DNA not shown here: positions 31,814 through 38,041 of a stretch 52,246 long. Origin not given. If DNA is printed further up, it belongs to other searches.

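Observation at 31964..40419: Two adjacent orphan genes (753 aa and ~1975 aa): a large membrane-tethered, apparently cytoplasm-facing module of unknown function, divergent from secA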

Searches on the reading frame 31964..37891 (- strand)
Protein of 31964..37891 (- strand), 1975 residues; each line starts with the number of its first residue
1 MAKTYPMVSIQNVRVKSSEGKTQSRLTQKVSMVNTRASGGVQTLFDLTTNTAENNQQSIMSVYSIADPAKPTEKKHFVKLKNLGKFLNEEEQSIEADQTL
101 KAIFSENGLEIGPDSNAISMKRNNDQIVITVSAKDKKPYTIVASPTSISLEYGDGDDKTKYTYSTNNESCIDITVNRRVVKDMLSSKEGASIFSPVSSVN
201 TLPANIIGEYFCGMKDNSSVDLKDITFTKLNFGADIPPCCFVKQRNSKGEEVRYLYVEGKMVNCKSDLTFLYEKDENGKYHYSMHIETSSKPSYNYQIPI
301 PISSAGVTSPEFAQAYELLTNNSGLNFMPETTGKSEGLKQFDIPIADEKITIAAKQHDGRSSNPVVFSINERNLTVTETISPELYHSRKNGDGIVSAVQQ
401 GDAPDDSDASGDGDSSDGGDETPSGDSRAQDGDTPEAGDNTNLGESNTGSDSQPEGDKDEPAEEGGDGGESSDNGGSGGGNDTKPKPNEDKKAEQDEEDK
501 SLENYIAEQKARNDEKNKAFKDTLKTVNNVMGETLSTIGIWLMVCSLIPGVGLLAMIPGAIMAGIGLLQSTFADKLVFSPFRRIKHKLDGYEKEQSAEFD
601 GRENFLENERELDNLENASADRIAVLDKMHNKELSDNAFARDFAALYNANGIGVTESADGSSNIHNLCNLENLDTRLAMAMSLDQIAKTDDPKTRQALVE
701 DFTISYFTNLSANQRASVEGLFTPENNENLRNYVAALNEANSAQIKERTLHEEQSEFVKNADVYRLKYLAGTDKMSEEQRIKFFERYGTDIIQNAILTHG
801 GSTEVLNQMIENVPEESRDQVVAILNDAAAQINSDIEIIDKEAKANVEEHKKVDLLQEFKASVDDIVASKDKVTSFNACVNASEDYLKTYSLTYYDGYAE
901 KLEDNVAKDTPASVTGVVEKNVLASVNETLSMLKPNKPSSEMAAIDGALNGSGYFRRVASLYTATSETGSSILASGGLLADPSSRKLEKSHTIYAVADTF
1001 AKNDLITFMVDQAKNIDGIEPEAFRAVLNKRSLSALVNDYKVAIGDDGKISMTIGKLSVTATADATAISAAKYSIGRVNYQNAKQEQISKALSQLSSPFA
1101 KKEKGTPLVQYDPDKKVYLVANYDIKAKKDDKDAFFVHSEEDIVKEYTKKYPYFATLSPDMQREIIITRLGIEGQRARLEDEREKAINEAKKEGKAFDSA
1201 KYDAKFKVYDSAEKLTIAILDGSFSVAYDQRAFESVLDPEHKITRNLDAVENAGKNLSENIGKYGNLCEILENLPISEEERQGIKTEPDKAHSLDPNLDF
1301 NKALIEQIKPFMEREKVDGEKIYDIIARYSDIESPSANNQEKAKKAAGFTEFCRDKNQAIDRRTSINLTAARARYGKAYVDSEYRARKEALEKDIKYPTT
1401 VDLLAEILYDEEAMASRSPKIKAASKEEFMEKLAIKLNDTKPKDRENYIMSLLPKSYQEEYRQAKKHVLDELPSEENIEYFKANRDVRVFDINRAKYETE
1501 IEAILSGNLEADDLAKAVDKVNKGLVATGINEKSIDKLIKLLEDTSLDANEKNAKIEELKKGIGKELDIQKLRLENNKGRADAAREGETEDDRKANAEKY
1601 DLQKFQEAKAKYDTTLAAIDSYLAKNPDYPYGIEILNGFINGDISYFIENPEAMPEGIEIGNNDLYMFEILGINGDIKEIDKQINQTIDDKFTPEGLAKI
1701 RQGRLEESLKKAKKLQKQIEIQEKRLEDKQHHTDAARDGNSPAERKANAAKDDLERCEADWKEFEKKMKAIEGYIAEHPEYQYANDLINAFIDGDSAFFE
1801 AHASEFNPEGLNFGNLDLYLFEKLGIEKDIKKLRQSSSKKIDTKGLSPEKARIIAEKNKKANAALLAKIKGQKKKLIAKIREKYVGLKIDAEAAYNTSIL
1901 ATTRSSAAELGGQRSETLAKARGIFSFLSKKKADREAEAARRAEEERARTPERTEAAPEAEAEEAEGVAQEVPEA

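Call 5: search_protein_families(library=pfam, proteins=[window:31964-37891:-], max_evalue=1)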
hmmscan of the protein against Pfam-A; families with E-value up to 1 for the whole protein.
window:31964-37891:- (1975 aa): 1 family
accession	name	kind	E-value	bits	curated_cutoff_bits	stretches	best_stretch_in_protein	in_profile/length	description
PF13035.11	DUF3896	-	0.074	13.7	25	1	1263-1289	17-43/61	Protein of unknown function (DUF3896)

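Call 9: find_homologous_proteins(query=window:31964-37891:-)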
Query window:31964-37891:- (1975 aa): 6 proteins with E <= 0.001 among 8000 candidates.
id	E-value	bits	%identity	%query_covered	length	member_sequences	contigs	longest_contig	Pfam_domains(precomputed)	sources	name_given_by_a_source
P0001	0.0e+0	4331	100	100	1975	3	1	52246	-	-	-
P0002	0.0e+0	2810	72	75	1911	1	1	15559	-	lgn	-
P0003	0.0e+0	2163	53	100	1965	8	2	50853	-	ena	-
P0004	0.0e+0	2000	61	20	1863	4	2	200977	-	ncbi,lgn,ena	-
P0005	1.1e-232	794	33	63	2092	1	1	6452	-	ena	-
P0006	1.4e-54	203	30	19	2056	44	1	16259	-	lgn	-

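Call 13: find_encoding_contigs(protein=P0004, flank=10000, max_places=3)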
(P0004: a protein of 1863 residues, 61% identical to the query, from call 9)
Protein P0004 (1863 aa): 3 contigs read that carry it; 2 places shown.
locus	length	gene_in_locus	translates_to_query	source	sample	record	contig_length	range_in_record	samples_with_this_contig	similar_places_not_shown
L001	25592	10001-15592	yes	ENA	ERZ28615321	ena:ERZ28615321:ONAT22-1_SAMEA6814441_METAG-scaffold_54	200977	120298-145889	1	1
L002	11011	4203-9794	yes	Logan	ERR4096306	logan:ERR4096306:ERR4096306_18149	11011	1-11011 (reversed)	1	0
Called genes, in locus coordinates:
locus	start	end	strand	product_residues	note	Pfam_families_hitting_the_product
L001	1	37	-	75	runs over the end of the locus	-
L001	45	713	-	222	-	PF02357:NusG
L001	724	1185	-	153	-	-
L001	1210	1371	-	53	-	PF00471:Ribosomal_L33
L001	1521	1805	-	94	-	PF15970:HicB-like_2 (faint)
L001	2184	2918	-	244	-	PF05175:MTS, PF01209:Ubie_methyltran, PF02353:CMAS, PF13489:Methyltransf_23, PF13847:Methyltransf_31, PF08241:Methyltransf_11, PF08242:Methyltransf_12, PF13649:Methyltransf_25, +1 more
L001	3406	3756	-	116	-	-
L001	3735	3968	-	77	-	-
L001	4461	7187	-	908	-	PF07517:SecA_DEAD, PF00270:DEAD, PF01043:SecA_PP_bind, PF21090:P-loop_SecA, PF07516:SecA_SW, PF02810:SEC-C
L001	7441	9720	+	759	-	-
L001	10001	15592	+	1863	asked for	-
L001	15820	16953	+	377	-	PF01926:MMR_HSR1, PF02421:FeoB_N, PF06071:YchF-GTPase_C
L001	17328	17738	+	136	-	PF00636:Ribonuclease_3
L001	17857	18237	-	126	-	-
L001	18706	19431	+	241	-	PF08032:SpoU_sub_bind, PF00588:SpoU_methylase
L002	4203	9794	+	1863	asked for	-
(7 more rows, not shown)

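Call 17: search_solved_structures(query=A2, max_evalue=10)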
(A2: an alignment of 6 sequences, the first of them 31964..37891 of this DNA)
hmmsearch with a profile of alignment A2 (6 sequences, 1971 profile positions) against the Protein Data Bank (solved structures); distinct sequences matched with E-value up to 10: 4.
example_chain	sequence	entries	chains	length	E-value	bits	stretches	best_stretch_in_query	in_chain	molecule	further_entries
9plq_A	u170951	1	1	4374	0.00075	20.3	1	409-518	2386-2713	E3 ubiquitin-protein ligase HUWE1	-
9plr_A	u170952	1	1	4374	0.00075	20.3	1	409-518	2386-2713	E3 ubiquitin-protein ligase HUWE1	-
7jq9_A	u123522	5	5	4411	0.0016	19.3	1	409-518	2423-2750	E3 ubiquitin-protein ligase HUWE1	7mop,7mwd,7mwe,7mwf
6hiv_BB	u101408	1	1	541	0.43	11.2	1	408-480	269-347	mL68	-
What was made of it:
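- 36707..37891 (-): Residues 1-395: variable N-terminal globular domain, S/T- and aromatic-rich, no signal peptide. No Pfam or PDB match (calls 5, 17).
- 36347..36706 (-): Residues 396-515: acidic D/E/G/S-rich linker of variable length, probably disordered. The only PDB 'hit' here is a low-complexity match to HUWE1 (call 17).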

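Call 18: search_protein_families(library=ncbifam, proteins=[window:31964-37891:-], max_evalue=1)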
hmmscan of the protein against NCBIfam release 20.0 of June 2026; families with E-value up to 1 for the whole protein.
window:31964-37891:- (1975 aa): 0 families
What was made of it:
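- On HubP/FimV polar hub: No Pfam or NCBIfam hit (calls 5, 18).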

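Call 19: search_protein_families(library=phrogs, proteins=[window:31964-37891:-], max_evalue=1)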
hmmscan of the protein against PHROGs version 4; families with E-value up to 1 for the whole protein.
window:31964-37891:- (1975 aa): 3 families
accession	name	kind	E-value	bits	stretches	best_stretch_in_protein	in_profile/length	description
phrog_815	-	unknown function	0.29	11.2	1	400-534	228-363/420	-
phrog_19216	-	unknown function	0.42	11.5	0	604-674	16-75/85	-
phrog_11232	-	unknown function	0.43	11.2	1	390-504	50-163/236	-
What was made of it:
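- On Phage tail tape-measure protein: No significant PHROGs or Pfam hit (best PHROGs E = 0.29, families of unknown function; calls 5, 19).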

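Call 21: find_homologous_proteins(query=A2, max_evalue=0.01)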
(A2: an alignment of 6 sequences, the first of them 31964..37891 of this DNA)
Query A2 (6 sequences) (1975 aa, profile of the alignment): 6 proteins with E <= 0.01 among 8000 candidates.
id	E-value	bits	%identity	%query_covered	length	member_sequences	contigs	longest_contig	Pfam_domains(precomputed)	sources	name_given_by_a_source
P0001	0.0e+0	3246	100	100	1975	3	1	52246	-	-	-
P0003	0.0e+0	3159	53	100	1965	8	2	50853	-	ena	-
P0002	0.0e+0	3148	72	75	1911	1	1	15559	-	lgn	-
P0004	0.0e+0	2807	61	20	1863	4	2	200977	-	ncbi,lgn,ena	-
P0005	0.0e+0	2373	33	63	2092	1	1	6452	-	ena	-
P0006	0.0e+0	2082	30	19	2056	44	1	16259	-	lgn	-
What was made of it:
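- Tried and rejected: The word-indexed search with the giant-family profile added no sequences (call 21).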

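Call 62: list_cluster_members(proteins=[P0004, P0010, P0012, P0013, P0006])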
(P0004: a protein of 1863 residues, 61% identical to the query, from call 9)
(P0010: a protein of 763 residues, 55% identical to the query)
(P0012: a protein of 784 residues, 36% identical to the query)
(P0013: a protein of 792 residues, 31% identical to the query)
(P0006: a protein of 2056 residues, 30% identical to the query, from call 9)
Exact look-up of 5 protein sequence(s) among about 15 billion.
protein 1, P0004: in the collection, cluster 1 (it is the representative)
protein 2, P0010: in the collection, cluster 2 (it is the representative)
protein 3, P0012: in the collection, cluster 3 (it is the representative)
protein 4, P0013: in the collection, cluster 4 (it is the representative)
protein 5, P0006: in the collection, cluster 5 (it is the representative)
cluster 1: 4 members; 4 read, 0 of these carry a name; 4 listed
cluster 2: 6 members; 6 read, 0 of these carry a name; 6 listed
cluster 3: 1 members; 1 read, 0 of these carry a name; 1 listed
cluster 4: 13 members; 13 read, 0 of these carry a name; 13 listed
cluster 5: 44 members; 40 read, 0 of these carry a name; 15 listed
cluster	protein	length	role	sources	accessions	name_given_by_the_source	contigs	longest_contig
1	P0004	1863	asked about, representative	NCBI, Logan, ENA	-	-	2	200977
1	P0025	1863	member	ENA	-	-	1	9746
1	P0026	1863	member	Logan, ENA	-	-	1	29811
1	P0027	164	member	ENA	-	-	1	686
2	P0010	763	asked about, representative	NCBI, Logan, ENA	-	-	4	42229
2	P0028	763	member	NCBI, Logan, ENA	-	-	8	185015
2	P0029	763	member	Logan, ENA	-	-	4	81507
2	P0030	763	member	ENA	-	-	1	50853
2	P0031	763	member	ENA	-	-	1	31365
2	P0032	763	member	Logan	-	-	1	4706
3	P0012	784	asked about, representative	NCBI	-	-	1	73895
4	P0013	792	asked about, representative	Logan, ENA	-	-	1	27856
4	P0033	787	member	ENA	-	-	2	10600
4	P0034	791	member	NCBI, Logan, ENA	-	-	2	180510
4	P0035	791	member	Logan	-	-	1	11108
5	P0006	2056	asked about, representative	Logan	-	-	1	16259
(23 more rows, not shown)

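Call 65: find_encoding_contigs(protein=P0006, flank=10000, max_places=2)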
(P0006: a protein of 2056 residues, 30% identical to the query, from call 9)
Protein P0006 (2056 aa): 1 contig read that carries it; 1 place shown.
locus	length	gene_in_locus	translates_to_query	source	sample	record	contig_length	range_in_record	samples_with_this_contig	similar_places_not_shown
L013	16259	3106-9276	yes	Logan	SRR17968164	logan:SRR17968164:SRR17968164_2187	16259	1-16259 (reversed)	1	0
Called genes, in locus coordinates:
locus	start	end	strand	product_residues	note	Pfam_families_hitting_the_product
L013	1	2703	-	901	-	?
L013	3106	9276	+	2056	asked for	-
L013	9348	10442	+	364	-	PF01926:MMR_HSR1, PF02421:FeoB_N, PF06071:YchF-GTPase_C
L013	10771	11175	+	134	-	PF00636:Ribonuclease_3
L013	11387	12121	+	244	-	PF08032:SpoU_sub_bind, PF00588:SpoU_methylase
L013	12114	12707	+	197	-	PF04542:Sigma70_r2, PF08281:Sigma70_r4_2 (weak), PF00196:GerE (faint)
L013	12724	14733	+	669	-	PF09334:tRNA-synt_1g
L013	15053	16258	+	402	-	?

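Call 79: search_protein_families(library=padloc, proteins=[window:31964-37891:-], max_evalue=1)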
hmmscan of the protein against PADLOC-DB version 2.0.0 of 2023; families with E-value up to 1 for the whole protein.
window:31964-37891:- (1975 aa): 0 families
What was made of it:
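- On Known anti-phage defence systems: 0 families at E up to 1 (call 79).
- No significant PHROGs hit (call 19) and no PADLOC hit (call 79).
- Tried and rejected: Pfam, NCBIfam, PHROGs and PADLOC gave nothing above noise for either protein (calls 5, 18, 19, 79).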
